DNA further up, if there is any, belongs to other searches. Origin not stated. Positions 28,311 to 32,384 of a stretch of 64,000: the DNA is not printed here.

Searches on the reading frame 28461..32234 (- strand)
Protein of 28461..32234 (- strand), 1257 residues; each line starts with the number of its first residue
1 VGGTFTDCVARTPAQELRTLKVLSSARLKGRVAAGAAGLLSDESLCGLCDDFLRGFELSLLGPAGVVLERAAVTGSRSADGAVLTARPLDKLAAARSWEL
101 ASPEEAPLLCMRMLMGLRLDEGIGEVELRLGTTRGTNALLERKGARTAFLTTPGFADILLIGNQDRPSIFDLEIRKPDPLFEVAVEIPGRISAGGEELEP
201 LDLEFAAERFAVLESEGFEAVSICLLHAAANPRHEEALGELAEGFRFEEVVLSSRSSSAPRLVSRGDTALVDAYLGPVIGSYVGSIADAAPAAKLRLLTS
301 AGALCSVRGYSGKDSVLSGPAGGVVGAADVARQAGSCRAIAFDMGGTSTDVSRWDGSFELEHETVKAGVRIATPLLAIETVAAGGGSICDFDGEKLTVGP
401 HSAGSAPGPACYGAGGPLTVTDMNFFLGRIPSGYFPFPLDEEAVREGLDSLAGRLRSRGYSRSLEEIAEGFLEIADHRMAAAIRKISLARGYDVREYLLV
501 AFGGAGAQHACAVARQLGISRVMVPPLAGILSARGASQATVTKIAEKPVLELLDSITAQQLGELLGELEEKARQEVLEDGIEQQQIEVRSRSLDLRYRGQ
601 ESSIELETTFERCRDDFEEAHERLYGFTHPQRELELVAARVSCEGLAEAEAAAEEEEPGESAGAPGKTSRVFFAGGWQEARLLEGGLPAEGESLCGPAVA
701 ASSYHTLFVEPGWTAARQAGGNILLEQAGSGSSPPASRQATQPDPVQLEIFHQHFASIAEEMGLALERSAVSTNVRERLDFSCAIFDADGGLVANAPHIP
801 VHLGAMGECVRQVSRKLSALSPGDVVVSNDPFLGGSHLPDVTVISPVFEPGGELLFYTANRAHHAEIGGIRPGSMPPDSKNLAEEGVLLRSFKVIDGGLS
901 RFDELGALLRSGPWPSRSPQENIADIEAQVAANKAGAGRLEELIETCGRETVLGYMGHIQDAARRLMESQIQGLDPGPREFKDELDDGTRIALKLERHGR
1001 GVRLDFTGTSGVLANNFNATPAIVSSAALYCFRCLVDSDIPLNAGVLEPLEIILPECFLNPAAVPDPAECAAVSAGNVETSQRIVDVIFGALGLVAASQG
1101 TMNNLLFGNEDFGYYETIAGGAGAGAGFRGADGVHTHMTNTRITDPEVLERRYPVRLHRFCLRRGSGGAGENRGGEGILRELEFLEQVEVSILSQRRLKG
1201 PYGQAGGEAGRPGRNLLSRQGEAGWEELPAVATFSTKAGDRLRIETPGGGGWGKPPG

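Call 42: search_protein_families(library=pfam, proteins=[window:28461-32234:-])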
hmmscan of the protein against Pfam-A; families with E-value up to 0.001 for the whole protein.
window:28461-32234:- (1257 aa): 4 families
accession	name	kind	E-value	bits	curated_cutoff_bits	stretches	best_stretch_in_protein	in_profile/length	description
PF02538.19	Hydantoinase_B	-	1.3e-189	631.5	26.8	1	744-1255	1-519/519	Hydantoinase B/oxoprolinase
PF01968.24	Hydantoinase_A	-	3e-83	279.8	22.9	1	265-543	1-289/291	Hydantoinase/oxoprolinase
PF05378.19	Hydant_A_N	-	1.7e-35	122.8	25.2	1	127-243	59-173/176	Hydantoinase/oxoprolinase N-terminal region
PF19278.4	Hydant_A_C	-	3.3e-07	30.3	21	1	558-715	11-180/193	Hydantoinase/oxoprolinase C-terminal domain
